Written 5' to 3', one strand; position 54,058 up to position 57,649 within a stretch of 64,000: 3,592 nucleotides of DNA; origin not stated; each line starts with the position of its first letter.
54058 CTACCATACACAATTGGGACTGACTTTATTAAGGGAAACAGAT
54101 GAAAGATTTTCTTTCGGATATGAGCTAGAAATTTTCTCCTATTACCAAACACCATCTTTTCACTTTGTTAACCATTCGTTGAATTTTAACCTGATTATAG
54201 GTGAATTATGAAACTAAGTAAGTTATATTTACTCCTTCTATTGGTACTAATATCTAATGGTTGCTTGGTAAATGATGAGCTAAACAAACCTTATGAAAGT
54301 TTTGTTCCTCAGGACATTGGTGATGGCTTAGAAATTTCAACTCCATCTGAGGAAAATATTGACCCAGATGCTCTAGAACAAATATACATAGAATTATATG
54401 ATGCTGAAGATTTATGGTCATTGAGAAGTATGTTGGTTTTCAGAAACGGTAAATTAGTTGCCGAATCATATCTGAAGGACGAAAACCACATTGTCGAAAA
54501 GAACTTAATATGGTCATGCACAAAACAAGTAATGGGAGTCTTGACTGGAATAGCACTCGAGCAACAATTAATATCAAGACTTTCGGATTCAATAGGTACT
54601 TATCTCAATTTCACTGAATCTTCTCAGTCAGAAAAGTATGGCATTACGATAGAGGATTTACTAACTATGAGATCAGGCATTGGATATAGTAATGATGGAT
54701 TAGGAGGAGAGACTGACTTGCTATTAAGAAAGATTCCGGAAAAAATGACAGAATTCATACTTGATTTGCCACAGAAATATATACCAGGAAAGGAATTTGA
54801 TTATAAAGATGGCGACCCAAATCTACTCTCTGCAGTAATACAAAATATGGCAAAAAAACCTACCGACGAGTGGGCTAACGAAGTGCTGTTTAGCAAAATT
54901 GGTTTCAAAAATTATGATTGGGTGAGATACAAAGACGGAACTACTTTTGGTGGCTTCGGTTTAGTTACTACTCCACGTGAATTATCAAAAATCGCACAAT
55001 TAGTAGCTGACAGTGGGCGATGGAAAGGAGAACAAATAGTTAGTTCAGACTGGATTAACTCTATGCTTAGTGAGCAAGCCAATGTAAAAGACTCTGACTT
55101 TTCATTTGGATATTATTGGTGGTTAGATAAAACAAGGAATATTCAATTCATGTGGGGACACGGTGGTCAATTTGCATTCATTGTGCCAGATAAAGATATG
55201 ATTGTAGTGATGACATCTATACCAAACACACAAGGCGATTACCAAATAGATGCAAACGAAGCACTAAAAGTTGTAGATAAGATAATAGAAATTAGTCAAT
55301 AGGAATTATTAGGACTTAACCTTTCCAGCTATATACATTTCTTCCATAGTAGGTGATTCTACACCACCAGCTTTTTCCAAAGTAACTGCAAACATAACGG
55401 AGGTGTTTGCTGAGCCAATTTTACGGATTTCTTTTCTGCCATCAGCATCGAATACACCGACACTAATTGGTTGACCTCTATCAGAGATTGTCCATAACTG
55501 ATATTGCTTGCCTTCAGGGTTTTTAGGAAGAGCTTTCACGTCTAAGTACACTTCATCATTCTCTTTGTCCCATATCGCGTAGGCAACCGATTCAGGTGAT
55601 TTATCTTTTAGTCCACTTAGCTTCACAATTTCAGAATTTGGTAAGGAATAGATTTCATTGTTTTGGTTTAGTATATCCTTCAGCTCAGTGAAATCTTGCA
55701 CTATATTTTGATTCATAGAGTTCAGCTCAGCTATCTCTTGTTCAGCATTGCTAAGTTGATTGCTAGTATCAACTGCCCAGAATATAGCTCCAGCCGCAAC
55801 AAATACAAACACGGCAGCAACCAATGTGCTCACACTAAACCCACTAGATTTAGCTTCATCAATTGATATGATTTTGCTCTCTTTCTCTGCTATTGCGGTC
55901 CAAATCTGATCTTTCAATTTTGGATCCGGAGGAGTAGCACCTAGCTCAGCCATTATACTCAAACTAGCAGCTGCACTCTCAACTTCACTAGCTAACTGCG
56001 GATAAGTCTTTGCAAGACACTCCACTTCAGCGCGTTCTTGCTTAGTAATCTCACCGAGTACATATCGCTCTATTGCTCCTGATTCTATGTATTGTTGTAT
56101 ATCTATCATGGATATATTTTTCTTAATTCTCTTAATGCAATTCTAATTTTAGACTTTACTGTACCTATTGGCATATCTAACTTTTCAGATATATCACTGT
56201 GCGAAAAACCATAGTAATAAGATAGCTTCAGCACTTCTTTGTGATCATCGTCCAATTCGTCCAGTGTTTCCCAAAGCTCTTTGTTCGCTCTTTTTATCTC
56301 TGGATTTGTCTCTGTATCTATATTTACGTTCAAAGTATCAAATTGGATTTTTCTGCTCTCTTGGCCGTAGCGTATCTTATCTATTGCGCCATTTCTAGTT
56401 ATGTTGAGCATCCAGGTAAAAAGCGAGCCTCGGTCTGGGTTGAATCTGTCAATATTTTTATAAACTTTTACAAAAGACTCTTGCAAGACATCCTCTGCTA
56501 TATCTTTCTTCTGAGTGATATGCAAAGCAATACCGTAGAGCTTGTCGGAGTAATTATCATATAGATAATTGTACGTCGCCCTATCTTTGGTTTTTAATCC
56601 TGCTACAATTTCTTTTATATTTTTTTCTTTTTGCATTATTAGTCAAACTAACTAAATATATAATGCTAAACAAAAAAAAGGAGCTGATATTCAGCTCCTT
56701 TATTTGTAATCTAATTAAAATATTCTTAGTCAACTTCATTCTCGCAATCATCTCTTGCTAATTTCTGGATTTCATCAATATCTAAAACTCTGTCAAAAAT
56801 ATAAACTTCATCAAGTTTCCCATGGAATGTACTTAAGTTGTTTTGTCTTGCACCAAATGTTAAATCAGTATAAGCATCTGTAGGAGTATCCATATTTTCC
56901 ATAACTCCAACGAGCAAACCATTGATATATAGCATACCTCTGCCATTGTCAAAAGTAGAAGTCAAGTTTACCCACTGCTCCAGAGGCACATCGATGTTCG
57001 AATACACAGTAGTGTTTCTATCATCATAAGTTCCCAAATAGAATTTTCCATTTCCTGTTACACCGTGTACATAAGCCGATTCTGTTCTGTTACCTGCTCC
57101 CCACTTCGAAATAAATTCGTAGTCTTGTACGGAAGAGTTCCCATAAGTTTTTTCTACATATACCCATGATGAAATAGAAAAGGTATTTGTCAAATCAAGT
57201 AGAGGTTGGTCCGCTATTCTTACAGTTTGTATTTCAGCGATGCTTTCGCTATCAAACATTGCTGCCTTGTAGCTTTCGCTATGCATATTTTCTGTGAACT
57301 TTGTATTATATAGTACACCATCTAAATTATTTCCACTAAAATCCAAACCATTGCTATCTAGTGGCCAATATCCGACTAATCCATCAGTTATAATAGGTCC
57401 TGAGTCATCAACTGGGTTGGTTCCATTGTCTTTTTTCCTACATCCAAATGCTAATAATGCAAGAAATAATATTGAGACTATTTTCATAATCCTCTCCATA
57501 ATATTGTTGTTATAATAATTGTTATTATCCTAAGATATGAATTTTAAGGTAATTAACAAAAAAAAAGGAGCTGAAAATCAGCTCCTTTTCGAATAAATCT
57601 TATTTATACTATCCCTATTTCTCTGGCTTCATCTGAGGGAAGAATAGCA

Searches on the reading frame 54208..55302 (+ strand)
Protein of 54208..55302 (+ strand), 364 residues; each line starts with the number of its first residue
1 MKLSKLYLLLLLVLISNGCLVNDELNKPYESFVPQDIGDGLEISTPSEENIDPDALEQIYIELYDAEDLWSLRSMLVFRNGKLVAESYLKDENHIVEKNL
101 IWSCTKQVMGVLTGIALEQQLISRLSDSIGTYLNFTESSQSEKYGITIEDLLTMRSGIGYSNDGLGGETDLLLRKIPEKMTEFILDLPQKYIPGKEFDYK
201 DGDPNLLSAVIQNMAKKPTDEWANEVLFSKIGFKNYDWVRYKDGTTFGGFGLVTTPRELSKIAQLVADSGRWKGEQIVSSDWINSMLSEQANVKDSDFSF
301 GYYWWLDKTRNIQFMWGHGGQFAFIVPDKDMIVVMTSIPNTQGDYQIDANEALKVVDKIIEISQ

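Call 40: search_protein_families(library=pfam, proteins=[window:54208-55302:+], max_evalue=0.001)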
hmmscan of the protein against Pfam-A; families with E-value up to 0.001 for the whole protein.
window:54208-55302:+ (364 aa): 1 family
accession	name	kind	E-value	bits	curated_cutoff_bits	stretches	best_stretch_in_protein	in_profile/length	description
PF00144.29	Beta-lactamase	-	2e-23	83.5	27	1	76-337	20-308/329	Beta-lactamase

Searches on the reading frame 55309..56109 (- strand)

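Call 40: search_protein_families(library=pfam, proteins=[window:55309-56109:-], max_evalue=0.001)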
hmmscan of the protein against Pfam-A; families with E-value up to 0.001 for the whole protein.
window:55309-56109:- (266 aa): 1 family
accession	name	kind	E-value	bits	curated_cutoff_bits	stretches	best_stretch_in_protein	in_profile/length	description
PF10099.14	RskA_C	-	9e-20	71.7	29.4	1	96-254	3-130/135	Anti-sigma-K factor rskA, C-terminal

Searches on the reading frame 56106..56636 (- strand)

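Call 40: search_protein_families(library=pfam, proteins=[window:56106-56636:-], max_evalue=0.001)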
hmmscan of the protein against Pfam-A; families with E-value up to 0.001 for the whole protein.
window:56106-56636:- (176 aa): 4 families
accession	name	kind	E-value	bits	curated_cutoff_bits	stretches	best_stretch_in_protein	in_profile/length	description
PF04542.20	Sigma70_r2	-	7.7e-17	61.3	24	1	25-90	1-67/71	Sigma-70 region 2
PF04545.22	Sigma70_r4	-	2e-12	46.9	24.1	1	125-173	2-50/50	Sigma-70, region 4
PF08281.18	Sigma70_r4_2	-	7.7e-12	45.1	25.7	1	120-171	3-54/54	Sigma-70, region 4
PF07638.17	Sigma70_ECF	-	1.3e-06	28.9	21.1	1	5-167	2-175/185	ECF sigma factor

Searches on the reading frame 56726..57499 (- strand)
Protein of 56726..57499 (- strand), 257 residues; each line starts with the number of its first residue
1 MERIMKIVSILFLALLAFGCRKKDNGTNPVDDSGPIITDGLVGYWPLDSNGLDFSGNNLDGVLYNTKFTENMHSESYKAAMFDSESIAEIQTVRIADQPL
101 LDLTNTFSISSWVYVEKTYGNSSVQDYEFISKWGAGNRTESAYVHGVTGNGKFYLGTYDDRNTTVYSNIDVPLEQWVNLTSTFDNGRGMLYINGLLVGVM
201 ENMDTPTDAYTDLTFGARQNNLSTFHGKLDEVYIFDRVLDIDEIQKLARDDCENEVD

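Call 40: search_protein_families(library=pfam, proteins=[window:56726-57499:-], max_evalue=0.001)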
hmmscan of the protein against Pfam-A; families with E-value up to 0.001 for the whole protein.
window:56726-57499:- (257 aa): 1 family
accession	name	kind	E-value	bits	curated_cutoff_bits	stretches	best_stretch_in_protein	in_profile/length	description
PF13385.13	Laminin_G_3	-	8.3e-24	84.9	27.6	1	92-245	6-151/151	Concanavalin A-like lectin/glucanases superfamily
